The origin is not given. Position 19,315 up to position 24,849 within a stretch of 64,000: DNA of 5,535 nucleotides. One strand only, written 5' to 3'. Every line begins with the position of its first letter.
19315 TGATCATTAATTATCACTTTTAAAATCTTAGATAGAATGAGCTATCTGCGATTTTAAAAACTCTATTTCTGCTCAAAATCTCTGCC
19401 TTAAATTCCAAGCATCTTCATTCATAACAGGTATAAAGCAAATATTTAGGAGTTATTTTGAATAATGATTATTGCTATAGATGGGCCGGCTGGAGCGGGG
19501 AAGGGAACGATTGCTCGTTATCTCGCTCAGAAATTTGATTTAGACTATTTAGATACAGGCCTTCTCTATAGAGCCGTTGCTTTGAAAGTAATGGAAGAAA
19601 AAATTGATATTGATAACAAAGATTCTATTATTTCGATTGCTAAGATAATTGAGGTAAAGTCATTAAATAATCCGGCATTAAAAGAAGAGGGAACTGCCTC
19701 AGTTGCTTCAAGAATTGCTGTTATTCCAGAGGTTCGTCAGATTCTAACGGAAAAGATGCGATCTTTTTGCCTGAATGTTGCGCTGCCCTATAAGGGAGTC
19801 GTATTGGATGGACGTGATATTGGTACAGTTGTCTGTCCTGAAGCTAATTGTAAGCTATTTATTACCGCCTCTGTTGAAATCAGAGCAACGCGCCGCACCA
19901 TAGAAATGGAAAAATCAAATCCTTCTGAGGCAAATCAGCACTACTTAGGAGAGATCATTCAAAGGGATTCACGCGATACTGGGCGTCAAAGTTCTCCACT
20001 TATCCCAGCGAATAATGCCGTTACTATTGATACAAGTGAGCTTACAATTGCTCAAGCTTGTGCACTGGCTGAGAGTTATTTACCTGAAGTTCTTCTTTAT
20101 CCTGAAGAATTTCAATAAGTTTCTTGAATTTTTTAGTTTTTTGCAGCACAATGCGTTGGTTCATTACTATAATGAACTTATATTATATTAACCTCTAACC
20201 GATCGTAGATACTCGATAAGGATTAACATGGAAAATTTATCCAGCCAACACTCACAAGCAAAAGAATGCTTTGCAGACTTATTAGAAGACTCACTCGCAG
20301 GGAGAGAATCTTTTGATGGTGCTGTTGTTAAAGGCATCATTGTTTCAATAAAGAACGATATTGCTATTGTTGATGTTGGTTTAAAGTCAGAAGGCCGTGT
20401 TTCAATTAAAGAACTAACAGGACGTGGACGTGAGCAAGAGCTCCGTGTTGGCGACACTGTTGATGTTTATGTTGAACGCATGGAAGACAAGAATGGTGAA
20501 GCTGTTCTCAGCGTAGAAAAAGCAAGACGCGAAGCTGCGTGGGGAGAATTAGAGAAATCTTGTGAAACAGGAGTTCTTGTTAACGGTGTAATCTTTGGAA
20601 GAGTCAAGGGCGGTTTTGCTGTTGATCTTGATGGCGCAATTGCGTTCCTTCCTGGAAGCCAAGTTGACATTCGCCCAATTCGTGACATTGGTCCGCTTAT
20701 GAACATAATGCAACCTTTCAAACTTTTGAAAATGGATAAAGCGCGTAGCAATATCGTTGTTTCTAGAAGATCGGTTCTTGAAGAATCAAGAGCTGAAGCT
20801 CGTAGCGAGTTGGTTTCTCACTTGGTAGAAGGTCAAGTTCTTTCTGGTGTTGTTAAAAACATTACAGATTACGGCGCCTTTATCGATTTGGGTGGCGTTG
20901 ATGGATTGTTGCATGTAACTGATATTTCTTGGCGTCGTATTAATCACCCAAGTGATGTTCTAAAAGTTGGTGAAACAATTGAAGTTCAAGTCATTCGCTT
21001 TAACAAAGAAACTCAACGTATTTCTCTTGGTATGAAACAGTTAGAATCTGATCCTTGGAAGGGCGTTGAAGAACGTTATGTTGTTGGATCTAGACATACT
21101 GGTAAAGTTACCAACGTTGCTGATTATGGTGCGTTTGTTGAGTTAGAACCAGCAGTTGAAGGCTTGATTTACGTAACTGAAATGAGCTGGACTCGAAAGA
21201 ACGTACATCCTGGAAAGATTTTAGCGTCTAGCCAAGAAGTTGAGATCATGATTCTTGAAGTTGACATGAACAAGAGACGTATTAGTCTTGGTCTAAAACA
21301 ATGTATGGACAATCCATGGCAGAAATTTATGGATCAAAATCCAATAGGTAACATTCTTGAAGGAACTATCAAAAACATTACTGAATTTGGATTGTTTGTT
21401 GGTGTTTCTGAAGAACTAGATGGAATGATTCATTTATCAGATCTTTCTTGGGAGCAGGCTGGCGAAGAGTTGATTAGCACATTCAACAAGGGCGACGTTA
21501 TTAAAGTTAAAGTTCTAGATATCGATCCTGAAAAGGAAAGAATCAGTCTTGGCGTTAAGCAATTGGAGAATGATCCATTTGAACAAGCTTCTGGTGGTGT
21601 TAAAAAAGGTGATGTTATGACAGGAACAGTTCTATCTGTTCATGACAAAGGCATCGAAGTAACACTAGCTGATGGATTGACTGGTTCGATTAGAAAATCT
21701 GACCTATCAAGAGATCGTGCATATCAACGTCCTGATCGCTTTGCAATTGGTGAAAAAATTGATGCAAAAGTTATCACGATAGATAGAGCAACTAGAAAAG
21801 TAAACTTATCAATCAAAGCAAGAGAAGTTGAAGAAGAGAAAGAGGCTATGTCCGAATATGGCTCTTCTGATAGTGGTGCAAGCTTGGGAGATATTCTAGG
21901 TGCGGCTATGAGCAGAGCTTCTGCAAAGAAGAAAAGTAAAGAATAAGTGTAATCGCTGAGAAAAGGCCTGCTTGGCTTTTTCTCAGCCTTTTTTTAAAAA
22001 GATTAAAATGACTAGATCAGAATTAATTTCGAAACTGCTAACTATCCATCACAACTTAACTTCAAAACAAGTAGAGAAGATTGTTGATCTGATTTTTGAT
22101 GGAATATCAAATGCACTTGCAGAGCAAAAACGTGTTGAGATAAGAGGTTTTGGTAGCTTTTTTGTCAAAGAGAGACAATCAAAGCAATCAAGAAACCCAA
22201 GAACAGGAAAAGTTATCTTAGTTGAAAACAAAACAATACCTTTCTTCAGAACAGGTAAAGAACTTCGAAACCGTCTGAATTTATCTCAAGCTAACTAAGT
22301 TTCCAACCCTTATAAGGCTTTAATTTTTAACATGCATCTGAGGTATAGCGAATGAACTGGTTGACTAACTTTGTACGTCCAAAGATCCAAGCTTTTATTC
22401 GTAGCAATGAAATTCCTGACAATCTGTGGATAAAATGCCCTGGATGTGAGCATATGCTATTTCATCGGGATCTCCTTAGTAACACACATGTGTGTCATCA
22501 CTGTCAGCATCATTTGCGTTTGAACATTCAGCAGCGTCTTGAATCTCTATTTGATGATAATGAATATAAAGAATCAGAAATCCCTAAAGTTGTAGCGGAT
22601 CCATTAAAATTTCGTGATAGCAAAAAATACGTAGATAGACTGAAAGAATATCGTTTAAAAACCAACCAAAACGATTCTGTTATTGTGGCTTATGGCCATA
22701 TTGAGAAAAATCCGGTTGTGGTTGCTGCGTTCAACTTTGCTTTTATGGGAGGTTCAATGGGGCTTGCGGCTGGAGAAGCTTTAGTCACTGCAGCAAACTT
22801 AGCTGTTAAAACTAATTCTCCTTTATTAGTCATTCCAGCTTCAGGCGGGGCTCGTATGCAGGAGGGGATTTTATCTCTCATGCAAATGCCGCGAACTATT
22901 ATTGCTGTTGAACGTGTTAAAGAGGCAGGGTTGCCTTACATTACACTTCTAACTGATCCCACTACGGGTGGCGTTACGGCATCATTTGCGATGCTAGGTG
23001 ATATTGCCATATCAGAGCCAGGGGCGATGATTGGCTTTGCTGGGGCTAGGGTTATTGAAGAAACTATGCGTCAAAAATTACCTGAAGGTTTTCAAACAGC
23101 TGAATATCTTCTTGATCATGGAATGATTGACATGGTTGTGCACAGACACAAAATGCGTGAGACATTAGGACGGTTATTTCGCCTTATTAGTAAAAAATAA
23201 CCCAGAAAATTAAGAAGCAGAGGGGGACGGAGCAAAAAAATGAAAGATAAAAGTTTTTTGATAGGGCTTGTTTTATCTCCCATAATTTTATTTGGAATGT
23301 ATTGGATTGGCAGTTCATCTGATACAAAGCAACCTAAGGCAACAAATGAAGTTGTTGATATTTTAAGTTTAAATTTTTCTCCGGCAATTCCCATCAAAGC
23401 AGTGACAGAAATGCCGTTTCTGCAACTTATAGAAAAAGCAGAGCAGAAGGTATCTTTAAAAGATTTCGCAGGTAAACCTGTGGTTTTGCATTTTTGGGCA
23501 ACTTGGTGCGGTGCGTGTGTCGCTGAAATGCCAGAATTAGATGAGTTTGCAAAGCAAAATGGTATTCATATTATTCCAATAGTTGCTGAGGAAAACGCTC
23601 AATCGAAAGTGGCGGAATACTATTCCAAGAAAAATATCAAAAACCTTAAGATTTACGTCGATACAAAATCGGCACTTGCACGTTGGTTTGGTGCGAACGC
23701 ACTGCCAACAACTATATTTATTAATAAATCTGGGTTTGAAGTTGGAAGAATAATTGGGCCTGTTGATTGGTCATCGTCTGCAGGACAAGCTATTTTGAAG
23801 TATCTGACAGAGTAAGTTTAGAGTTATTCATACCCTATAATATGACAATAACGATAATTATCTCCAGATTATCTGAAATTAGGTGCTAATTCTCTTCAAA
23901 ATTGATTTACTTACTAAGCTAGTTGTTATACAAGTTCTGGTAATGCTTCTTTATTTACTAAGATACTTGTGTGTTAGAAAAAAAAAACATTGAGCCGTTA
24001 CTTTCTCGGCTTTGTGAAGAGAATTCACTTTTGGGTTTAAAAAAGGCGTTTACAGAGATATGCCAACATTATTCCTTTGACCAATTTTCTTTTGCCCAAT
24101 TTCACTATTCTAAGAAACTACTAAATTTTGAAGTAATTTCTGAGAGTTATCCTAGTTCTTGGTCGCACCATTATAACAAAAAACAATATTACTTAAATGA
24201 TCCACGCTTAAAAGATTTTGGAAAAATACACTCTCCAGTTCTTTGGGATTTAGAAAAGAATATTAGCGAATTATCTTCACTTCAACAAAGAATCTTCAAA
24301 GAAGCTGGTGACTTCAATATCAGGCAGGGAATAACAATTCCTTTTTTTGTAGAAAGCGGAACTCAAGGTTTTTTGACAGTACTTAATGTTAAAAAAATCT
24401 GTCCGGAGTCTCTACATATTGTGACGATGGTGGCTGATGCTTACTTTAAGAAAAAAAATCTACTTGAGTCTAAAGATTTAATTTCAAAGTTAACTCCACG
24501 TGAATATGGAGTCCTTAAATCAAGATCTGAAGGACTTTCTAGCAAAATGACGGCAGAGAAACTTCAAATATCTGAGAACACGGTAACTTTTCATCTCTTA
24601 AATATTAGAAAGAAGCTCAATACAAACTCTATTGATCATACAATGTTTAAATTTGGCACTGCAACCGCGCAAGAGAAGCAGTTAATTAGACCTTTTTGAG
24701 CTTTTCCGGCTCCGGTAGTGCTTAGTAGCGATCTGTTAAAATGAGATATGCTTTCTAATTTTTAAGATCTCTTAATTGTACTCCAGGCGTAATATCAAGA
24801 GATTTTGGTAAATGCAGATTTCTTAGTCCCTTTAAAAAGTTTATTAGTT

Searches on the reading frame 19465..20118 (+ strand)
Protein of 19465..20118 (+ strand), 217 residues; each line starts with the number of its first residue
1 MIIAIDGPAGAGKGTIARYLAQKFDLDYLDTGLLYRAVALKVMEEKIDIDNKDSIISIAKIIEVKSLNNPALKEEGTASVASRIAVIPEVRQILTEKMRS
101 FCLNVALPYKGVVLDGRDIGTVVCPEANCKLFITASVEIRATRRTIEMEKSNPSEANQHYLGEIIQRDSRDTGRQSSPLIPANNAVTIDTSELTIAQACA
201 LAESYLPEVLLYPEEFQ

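Call 60: search_protein_families(library=pfam, proteins=[window:19465-20118:+], max_evalue=0.001)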
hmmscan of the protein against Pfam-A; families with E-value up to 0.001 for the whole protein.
window:19465-20118:+ (217 aa): 5 families
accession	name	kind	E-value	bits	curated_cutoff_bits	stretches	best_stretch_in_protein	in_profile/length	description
PF02224.24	Cytidylate_kin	-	1.3e-55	188.8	26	1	3-200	1-203/211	Cytidylate kinase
PF13189.12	Cytidylate_kin2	-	2.5e-07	31.5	28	1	2-158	1-141/176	Cytidylate kinase-like family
PF13207.12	AAA_17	-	2.7e-05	24.9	27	1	7-42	2-37/136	AAA domain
PF00406.28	ADK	-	0.00058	20.4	26.8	1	7-39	3-35/151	Adenylate kinase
PF13238.12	AAA_18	-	0.00087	20.2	29.4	0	3-71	1-66/128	AAA domain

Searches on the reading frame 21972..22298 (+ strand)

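Call 60: search_protein_families(library=pfam, proteins=[window:21972-22298:+], max_evalue=0.001)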
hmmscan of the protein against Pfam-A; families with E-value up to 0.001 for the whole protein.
window:21972-22298:+ (108 aa): 2 families
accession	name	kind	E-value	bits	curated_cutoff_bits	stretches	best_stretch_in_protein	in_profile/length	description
PF00216.26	Bac_DNA_binding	-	5e-27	94.4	22.4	1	13-103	1-90/90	Bacterial DNA-binding protein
PF14908.11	HU-CCDC81_euk_1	-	2.8e-06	27.7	26.1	1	20-105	10-88/89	CCDC81 eukaryotic HU domain 1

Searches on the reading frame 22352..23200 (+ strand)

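Call 60: search_protein_families(library=pfam, proteins=[window:22352-23200:+], max_evalue=0.001)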
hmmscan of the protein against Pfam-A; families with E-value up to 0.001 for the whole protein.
window:22352-23200:+ (282 aa): 2 families
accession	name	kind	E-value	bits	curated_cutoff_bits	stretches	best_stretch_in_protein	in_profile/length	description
PF01039.27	Carboxyl_trans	-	2.1e-18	66.7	22.3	1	95-239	32-177/493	Carboxyl transferase domain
PF17848.7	Zn_ribbon_ACC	-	1.8e-07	31.7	24.5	1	26-51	1-26/26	Acetyl-CoA carboxylase zinc finger domain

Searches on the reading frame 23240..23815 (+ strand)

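Call 4: search_protein_families(library=pfam, proteins=[window:23240-23815:+], max_evalue=0.01)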
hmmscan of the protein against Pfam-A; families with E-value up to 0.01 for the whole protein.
window:23240-23815:+ (191 aa): 7 families
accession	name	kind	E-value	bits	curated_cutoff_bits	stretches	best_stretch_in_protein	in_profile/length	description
PF08534.16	Redoxin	-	1e-19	71.2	26.6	1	57-183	5-146/148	Redoxin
PF00578.27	AhpC-TSA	-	1.2e-15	58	26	1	59-165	6-119/124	AhpC/TSA family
PF00085.26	Thioredoxin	-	2.6e-10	40.7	23.5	1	72-111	13-53/103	Thioredoxin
PF13098.12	Thioredoxin_2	-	1.6e-08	35.3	27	1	78-173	5-93/104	Thioredoxin-like domain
PF13905.12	Thioredoxin_8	-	2.5e-08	34.6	27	1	78-165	1-92/94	Thioredoxin-like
PF13728.12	TraF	-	6.6e-05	23.3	23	1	62-135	113-187/224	F plasmid transfer operon protein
PF14595.12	Thioredoxin_9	-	0.00019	21.8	25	1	72-128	35-91/129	Thioredoxin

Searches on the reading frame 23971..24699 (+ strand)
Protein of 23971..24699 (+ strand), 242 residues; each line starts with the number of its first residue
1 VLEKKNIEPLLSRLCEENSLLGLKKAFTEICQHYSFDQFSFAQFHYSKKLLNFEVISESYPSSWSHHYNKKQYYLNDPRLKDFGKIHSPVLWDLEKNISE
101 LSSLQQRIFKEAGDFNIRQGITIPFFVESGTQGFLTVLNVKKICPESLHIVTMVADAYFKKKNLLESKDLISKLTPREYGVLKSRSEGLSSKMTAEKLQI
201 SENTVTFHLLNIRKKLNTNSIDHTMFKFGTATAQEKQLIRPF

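Call 4: search_protein_families(library=pfam, proteins=[window:23971-24699:+], max_evalue=0.01)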
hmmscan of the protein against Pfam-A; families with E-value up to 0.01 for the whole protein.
window:23971-24699:+ (242 aa): 3 families
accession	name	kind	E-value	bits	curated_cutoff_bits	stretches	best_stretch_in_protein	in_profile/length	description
PF03472.21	Autoind_bind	-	3.2e-21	75.8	23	1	23-138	5-120/149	Autoinducer binding domain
PF00196.25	GerE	-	2.5e-14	53.1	23.5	1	173-221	2-50/57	Bacterial regulatory proteins, luxR family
PF08281.18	Sigma70_r4_2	-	3.1e-05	24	25.7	1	170-216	7-54/54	Sigma-70, region 4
